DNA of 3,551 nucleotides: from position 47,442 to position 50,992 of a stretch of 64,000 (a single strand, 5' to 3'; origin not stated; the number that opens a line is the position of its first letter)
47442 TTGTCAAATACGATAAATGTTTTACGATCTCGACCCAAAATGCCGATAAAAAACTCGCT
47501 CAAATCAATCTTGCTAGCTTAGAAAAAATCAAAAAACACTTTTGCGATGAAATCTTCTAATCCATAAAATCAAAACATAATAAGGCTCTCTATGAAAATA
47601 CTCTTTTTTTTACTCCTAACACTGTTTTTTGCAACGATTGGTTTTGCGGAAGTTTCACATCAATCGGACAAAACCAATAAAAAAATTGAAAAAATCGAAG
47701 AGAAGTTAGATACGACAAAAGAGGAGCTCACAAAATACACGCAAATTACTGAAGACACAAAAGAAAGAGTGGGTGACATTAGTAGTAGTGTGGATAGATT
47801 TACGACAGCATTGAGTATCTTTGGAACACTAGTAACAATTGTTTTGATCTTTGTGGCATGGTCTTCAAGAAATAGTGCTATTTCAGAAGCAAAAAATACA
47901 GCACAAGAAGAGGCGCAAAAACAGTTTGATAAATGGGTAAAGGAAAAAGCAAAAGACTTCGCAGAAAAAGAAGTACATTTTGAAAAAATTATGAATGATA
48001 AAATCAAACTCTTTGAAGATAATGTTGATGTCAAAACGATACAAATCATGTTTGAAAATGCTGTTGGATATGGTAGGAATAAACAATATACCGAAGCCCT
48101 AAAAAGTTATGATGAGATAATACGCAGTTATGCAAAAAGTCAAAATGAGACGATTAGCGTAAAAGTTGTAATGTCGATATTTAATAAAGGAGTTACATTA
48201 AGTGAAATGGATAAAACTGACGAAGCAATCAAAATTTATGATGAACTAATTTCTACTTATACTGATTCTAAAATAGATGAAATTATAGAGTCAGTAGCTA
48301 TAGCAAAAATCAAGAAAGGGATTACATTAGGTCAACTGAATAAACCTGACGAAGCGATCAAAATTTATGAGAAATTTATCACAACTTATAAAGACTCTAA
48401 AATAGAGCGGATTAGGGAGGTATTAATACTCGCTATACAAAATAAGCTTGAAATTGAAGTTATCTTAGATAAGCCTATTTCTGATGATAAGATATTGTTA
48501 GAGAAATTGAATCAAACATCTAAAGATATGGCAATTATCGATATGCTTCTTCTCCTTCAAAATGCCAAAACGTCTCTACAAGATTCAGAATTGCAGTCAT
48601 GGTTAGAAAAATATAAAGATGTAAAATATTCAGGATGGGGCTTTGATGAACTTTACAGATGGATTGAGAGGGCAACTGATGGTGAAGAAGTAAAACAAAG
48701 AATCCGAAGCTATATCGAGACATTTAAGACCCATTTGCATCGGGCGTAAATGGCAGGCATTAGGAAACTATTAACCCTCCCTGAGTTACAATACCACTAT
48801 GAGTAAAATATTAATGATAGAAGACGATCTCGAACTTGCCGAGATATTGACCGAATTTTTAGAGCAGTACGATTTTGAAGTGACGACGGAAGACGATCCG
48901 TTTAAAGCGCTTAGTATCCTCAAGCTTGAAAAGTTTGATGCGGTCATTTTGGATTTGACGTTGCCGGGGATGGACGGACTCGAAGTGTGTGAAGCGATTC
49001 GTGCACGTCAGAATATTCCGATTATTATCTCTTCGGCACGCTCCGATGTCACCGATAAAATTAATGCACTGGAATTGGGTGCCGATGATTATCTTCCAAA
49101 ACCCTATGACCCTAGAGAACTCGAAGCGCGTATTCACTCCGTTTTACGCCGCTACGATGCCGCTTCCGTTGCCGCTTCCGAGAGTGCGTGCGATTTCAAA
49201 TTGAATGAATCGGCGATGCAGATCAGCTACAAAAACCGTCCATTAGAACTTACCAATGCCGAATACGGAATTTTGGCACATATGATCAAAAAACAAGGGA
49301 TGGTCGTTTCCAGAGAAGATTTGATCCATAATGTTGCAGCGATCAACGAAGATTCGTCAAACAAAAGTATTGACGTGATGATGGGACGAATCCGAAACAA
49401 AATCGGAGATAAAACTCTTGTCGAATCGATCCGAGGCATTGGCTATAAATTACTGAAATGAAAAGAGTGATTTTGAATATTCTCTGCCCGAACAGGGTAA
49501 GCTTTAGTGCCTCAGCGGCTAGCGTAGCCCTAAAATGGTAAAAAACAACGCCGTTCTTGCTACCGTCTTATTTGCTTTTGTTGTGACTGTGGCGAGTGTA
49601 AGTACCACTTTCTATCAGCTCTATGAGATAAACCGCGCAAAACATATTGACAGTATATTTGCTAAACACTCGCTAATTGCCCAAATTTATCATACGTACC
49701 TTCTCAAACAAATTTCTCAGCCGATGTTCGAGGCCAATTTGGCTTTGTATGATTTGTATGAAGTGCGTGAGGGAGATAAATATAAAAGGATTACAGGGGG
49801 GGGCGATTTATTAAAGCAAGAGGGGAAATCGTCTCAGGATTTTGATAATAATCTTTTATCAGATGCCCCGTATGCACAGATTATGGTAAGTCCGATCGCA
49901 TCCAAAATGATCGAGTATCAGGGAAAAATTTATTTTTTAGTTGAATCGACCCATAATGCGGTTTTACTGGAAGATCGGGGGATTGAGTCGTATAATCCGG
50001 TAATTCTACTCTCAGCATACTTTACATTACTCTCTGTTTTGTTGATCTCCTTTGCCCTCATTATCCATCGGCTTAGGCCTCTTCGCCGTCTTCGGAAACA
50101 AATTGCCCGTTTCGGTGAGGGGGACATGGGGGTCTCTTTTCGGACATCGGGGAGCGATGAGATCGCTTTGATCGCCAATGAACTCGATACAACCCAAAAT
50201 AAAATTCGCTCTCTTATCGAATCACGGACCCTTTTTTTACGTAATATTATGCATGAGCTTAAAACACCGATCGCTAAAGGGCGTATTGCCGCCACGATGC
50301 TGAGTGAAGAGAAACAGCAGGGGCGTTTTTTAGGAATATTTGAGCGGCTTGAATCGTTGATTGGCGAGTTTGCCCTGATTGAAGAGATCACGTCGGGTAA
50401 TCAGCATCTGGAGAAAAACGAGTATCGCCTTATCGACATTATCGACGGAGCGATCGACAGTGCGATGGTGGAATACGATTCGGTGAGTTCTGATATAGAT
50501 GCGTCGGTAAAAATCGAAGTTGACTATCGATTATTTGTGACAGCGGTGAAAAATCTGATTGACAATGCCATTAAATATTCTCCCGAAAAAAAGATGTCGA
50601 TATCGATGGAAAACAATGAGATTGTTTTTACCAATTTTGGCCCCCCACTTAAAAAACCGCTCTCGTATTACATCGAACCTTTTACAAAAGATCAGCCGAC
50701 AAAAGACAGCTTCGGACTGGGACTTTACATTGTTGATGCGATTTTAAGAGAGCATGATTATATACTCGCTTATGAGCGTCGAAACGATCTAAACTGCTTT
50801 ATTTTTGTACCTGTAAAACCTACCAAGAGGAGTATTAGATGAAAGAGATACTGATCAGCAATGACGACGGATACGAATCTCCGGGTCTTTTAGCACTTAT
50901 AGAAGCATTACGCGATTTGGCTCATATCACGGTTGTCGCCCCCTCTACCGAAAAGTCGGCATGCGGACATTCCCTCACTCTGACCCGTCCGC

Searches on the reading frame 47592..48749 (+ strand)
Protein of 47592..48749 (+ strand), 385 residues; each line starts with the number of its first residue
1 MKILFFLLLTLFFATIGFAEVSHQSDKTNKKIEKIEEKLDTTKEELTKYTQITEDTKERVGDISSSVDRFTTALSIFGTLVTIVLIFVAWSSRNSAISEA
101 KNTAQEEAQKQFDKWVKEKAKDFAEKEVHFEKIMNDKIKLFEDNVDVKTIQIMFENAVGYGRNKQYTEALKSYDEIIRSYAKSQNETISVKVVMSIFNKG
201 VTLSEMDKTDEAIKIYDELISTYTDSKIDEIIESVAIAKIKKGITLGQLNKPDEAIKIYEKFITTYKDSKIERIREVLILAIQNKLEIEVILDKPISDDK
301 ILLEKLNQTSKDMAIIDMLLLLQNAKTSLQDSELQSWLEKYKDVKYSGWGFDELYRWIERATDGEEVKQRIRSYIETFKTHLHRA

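Call 72: search_protein_families(library=pfam, proteins=[window:47592-48749:+], max_evalue=0.00001)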
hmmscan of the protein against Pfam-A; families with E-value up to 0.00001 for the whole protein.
window:47592-48749:+ (385 aa): 5 families
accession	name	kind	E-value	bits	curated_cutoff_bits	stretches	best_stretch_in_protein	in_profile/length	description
PF13174.12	TPR_6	-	2.4e-12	47.1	26.3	0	196-226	3-33/33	Tetratricopeptide repeat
PF00515.34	TPR_1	-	5.4e-08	32.8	27.8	0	240-261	5-26/34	Tetratricopeptide repeat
PF13181.12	TPR_8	-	2.2e-07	30.9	25.7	0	197-221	5-29/34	Tetratricopeptide repeat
PF07719.23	TPR_2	-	1e-06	28.8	27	0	154-178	5-29/34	Tetratricopeptide repeat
PF13424.12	TPR_12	-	2.5e-06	28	30.1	0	156-223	9-75/77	Tetratricopeptide repeat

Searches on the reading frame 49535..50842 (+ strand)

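Call 72: search_protein_families(library=pfam, proteins=[window:49535-50842:+], max_evalue=0.00001)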
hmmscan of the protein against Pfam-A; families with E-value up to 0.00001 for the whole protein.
window:49535-50842:+ (435 aa): 2 families
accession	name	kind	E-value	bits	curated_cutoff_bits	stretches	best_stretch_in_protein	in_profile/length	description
PF02518.31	HATPase_c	-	1.1e-07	32.7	26.4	1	331-410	3-90/111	Histidine kinase-, DNA gyrase B-, and HSP90-like ATPase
PF00672.30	HAMP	-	6.4e-07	30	25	1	178-225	4-52/53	HAMP domain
